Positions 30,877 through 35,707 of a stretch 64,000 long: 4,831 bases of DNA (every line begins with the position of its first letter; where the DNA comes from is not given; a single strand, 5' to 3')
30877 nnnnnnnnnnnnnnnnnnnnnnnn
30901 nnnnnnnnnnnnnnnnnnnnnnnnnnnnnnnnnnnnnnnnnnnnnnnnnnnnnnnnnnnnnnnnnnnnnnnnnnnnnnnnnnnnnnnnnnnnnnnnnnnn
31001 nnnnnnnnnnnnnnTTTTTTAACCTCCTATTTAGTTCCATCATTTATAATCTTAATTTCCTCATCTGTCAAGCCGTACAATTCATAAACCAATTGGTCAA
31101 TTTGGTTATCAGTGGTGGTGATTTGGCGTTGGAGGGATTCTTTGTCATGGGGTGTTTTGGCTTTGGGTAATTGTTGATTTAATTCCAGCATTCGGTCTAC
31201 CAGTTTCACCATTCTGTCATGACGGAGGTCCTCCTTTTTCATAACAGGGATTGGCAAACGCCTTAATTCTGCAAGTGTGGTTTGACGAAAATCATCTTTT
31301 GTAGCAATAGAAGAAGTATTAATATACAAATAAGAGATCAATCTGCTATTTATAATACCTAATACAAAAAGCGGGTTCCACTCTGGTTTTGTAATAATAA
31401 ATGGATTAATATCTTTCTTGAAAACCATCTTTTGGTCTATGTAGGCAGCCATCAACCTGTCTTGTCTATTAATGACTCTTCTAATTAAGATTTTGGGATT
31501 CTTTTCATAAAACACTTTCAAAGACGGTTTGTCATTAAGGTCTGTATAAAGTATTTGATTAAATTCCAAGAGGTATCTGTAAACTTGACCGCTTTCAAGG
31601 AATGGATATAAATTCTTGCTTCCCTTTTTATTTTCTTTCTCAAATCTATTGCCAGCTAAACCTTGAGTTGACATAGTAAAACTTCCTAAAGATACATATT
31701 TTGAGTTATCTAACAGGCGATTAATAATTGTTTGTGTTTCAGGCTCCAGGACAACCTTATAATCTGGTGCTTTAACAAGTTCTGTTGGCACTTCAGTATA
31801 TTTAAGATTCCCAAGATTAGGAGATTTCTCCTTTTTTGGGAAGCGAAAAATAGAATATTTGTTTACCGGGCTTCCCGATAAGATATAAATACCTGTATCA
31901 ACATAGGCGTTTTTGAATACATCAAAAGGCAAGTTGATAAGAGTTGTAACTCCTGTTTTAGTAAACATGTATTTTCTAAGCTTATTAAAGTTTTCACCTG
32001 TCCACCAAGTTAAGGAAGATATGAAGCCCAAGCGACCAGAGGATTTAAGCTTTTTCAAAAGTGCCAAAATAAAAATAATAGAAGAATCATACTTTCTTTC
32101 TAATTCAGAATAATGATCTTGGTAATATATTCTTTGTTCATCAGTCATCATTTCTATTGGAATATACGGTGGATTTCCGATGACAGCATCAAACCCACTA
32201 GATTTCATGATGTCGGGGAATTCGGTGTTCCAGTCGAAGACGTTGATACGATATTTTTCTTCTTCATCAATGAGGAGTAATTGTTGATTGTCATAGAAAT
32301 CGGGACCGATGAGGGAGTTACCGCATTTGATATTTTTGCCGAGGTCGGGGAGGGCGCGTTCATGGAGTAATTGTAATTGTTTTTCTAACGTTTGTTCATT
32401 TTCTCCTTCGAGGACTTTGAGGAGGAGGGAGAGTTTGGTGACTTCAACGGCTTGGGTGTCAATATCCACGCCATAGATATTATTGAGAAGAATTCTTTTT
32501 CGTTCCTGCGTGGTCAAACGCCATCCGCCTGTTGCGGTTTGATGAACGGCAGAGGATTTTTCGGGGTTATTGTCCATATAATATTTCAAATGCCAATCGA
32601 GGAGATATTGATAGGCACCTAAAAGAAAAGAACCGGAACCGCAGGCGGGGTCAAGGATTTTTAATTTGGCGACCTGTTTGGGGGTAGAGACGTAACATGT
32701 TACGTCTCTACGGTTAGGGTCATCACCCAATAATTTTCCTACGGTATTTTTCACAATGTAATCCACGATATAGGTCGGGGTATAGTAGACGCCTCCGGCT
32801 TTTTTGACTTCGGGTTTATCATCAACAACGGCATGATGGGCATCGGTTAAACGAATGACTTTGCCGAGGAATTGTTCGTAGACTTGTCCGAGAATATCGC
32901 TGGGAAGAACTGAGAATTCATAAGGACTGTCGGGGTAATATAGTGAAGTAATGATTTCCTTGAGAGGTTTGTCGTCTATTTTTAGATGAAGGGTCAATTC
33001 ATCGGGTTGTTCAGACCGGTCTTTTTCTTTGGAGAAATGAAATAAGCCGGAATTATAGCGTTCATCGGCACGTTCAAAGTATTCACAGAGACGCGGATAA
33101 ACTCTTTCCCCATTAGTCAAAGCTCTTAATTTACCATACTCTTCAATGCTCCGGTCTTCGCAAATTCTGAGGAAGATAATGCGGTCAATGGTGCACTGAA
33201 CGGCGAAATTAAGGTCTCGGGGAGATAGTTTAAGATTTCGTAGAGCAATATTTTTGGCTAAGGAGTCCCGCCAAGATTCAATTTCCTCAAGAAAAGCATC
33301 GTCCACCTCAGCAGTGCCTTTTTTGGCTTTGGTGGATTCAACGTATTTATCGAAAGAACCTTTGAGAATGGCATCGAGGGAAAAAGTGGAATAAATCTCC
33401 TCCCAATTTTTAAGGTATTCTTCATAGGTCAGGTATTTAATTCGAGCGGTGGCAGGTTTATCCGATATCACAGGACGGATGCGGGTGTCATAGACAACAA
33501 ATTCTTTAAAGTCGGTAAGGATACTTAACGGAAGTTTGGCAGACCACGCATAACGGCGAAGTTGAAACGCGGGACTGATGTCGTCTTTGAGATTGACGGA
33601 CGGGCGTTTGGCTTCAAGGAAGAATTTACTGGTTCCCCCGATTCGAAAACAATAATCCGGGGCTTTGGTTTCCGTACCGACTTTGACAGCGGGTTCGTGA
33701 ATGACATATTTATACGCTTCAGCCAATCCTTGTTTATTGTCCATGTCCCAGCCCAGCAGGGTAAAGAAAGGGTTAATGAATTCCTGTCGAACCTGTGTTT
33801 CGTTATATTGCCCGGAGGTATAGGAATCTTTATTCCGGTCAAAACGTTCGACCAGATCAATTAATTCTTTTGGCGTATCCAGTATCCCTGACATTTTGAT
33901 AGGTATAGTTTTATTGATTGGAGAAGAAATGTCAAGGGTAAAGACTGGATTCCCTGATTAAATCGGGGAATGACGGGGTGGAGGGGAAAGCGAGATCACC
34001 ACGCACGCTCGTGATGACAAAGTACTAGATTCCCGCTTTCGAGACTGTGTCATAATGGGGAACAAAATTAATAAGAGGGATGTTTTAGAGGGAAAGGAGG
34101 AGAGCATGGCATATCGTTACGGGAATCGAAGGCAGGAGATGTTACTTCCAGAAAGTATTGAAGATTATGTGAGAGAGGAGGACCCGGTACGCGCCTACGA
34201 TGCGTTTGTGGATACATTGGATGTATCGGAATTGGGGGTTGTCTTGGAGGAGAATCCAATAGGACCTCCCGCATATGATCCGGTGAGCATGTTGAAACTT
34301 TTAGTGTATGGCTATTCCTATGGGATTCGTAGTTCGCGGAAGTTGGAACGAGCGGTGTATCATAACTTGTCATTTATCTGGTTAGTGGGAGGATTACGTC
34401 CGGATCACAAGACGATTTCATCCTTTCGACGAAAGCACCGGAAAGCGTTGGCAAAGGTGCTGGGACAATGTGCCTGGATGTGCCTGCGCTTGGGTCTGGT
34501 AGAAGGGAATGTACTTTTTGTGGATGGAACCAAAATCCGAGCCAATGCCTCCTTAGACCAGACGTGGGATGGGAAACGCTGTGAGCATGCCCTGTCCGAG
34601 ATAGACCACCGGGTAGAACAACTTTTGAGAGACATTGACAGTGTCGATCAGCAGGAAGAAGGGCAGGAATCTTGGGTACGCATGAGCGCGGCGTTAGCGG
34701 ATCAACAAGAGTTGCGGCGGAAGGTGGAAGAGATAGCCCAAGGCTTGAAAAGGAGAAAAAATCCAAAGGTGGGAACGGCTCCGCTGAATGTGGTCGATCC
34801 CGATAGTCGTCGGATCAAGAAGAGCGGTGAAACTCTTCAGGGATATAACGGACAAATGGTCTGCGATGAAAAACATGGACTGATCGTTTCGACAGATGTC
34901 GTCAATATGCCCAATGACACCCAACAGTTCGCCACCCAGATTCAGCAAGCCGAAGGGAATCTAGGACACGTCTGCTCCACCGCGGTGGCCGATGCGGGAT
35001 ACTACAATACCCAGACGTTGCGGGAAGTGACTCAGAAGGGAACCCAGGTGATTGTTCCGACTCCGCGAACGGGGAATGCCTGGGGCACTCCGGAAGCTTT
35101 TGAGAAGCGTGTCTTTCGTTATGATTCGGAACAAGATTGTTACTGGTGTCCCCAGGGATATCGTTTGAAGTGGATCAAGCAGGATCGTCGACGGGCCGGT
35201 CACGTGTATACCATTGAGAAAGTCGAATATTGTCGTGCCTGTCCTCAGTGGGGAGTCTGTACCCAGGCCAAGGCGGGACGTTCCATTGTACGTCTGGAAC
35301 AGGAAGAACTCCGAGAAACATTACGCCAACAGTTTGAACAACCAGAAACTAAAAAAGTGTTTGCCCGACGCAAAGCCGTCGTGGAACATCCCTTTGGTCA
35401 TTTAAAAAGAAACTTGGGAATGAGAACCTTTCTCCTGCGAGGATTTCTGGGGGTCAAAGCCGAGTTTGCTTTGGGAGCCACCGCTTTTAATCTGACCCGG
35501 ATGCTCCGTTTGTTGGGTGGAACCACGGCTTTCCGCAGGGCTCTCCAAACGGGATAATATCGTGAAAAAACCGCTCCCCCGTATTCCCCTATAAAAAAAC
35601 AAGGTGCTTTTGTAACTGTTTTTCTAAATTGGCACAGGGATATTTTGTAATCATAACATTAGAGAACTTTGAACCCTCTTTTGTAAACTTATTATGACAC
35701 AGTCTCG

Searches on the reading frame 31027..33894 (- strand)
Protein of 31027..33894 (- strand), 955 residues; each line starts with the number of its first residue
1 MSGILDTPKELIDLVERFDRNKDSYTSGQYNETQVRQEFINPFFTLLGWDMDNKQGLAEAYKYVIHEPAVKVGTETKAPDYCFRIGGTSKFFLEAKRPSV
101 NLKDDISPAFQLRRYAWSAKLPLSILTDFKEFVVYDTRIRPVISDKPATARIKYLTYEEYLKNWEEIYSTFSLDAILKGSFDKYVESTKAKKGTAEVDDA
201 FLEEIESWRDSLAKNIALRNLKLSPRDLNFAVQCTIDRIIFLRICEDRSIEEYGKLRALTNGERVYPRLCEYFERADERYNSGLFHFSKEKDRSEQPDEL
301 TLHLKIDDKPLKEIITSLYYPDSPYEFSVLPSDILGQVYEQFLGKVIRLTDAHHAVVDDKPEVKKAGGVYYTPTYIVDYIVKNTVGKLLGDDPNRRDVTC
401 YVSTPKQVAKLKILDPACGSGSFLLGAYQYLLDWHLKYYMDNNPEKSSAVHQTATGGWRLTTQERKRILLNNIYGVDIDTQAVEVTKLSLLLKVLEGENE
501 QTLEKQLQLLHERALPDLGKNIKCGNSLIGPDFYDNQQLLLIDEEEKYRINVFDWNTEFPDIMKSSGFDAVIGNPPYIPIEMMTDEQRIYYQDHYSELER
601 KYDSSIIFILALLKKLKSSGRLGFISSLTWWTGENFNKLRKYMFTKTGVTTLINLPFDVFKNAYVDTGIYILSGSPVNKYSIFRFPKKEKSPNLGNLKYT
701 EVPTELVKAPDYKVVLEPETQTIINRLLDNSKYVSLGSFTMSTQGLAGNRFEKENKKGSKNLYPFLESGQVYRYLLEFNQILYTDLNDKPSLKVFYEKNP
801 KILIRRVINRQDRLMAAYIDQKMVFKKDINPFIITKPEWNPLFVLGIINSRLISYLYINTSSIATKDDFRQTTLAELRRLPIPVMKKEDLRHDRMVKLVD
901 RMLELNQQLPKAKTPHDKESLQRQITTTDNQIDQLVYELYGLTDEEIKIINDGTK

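Call 3: search_protein_families(library=pfam, proteins=[window:31027-33894:-], max_evalue=1)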
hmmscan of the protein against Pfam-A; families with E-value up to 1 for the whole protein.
window:31027-33894:- (955 aa): 6 families
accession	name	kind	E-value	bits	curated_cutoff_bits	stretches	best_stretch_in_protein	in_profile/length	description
PF07669.17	Eco57I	-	9e-39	133.7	25.3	1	471-660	1-171/171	Eco57I restriction-modification methylase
PF02384.22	N6_Mtase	-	1.3e-20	74.4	20.4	2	560-673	118-231/311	N-6 DNA Methylase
PF20473.4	MmeI_Mtase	-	6.3e-17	62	27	1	406-646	16-218/259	MmeI, DNA-methyltransferase domain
PF12950.13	TaqI_C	-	8.3e-14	52.3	26.5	1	766-882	4-118/118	TaqI-like C-terminal specificity domain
PF04313.20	HSDR_N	-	4.4e-11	43.4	25.1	2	64-138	114-193/198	Type I restriction enzyme R protein N terminus (HSDR_N)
PF01170.24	UPF0020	-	7.2e-06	26.3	22.3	1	411-488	30-94/197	RMKL-like, methyltransferase domain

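Call 13: search_protein_families(library=padloc, proteins=[window:31027-33894:-], max_evalue=1)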
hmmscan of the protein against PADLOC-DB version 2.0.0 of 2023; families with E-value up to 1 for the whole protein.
window:31027-33894:- (955 aa): 79 families (the best 25 are shown)
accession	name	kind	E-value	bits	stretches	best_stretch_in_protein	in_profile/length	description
PDLC03604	REase_MTase_IIG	-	3.1e-191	635.9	2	6-690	5-663/1011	Type IIG restriction enzyme-methyltransferase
PDLC03612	REase_MTase_IIG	-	4.5e-43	145.6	4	817-953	1120-1246/1247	Type IIG restriction enzyme-methyltransferase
PDLC03609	REase_MTase_IIG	-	1.9e-42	143.2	2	196-680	192-670/1066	Type IIG restriction enzyme-methyltransferase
PDLC03629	REase_MTase_IIG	-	3.2e-40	135.9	2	335-686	348-700/1182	Type IIG restriction enzyme-methyltransferase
PDLC02643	DrmMI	-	1.4e-31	107.3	2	364-498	552-700/1347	DrmMI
PDLC02529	PglX|PglXI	-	2.7e-25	86.3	1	363-650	195-444/1189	PglX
PDLC02527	PglX|PglXI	-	9e-25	84.6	2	561-690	551-674/1332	PglX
PDLC02521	PglX|PglXI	-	2.6e-24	83.3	2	565-680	479-595/1174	PglX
PDLC03596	REase_MTase_IIG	-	2.6e-23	80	3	553-674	696-819/1148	Type IIG restriction enzyme-methyltransferase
PDLC03335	MTase_II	-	3.6e-23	80.1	2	561-722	188-355/607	Type II methyltransferase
PDLC02638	DrmMI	-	5.5e-21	72.4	2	364-530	551-717/935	DrmMI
PDLC03600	REase_MTase_IIG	-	5.9e-21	72.2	2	564-681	493-611/1205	Type IIG restriction enzyme-methyltransferase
PDLC03250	MTase_II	-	6.3e-21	72.8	2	357-671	155-446/775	Type II methyltransferase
PDLC03601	REase_MTase_IIG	-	1.5e-19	67.4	2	560-675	665-781/1110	Type IIG restriction enzyme-methyltransferase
PDLC02525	PglX|PglXI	-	3.5e-18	63.6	2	368-508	229-362/607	PglX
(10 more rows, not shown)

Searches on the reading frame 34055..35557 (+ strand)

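Call 39: search_protein_families(library=pfam, proteins=[window:34055-35557:+], max_evalue=0.001)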
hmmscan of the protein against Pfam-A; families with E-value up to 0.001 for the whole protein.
window:34055-35557:+ (500 aa): 3 families
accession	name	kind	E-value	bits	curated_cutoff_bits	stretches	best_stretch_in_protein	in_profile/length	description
PF13751.12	DDE_Tnp_1_6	-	1.2e-22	80.9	25.1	1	365-484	2-125/125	Transposase DDE domain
PF05598.16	DUF772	-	2.6e-20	72.7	23.1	1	70-136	1-71/74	Transposase domain (DUF772)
PF01609.27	DDE_Tnp_1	-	3.7e-17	63.2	23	1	243-480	20-200/200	Transposase DDE domain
